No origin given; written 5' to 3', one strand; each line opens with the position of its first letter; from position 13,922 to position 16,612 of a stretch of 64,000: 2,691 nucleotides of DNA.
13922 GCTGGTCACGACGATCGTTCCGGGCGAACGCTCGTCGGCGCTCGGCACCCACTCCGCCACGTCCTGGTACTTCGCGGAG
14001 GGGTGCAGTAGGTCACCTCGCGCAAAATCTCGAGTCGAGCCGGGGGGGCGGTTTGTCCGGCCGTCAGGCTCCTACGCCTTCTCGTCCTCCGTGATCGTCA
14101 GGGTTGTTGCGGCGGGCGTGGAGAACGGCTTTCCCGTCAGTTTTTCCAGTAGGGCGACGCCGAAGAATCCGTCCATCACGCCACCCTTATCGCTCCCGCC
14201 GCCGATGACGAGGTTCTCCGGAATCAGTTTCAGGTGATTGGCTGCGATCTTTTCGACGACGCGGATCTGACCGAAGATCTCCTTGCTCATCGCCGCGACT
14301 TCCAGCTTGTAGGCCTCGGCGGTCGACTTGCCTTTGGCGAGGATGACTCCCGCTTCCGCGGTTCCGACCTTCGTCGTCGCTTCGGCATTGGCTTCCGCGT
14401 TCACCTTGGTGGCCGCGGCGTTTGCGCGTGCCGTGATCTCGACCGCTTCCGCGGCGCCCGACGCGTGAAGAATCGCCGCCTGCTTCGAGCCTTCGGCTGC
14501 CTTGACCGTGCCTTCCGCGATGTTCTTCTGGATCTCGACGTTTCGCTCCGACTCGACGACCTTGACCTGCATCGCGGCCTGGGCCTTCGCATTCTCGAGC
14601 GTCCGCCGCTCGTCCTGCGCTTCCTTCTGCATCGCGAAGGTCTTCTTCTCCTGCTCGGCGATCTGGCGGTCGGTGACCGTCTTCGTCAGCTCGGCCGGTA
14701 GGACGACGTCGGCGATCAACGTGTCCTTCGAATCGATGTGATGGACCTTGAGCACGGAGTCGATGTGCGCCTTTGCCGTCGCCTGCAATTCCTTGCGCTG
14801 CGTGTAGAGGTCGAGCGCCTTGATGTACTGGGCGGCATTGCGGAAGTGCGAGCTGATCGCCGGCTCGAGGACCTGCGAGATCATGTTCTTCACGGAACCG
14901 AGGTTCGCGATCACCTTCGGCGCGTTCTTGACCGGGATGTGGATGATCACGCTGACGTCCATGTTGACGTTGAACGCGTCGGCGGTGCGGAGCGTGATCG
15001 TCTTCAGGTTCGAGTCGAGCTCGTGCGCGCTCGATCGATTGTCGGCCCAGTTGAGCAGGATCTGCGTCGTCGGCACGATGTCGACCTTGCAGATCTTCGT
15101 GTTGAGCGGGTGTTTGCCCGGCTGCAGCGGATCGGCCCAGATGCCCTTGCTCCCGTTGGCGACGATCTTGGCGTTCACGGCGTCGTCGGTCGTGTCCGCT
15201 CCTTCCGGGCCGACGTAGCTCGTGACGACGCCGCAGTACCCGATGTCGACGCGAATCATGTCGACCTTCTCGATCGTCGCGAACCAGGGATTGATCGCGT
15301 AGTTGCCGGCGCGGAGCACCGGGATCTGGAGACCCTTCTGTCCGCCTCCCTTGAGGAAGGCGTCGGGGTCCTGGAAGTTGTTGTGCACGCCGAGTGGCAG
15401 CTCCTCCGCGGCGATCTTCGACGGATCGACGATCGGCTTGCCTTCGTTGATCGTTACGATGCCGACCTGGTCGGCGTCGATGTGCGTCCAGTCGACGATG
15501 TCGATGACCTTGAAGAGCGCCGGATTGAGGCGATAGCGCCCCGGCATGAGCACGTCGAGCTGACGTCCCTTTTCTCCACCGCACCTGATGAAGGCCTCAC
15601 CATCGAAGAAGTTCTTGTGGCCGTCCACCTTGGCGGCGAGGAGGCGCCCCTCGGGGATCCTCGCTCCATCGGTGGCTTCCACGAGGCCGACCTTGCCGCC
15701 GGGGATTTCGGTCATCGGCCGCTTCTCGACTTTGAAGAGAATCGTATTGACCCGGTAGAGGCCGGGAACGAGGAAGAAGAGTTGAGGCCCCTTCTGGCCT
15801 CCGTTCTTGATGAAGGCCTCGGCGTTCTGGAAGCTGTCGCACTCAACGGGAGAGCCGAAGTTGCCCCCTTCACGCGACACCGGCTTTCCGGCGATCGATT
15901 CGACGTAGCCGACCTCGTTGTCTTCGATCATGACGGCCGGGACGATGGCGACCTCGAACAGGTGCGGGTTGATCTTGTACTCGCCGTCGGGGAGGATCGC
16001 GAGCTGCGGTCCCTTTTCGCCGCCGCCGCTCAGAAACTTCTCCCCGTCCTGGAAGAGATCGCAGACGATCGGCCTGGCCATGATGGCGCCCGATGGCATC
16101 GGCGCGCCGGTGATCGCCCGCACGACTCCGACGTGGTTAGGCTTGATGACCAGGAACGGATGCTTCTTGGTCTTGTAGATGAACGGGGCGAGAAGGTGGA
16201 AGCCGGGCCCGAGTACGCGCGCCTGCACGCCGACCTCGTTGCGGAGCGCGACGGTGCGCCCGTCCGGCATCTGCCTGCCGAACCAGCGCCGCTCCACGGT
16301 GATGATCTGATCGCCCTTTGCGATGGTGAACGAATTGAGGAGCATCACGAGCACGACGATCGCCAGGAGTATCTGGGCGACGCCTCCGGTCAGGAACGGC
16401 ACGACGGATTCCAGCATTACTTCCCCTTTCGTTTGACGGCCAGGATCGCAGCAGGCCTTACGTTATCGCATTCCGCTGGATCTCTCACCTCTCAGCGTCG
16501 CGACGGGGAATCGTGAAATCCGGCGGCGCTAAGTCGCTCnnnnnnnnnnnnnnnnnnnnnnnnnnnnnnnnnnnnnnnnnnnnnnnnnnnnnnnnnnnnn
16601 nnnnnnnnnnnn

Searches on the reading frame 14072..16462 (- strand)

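Call 64: search_protein_families(library=pfam, proteins=[window:14072-16462:-], max_evalue=0.001)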
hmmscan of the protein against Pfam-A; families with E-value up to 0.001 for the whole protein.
window:14072-16462:- (796 aa): 1 family
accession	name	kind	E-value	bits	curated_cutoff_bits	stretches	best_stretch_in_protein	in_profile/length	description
PF01145.31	Band_7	-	2.3e-24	86.9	23.6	1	435-616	19-173/176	SPFH domain / Band 7 family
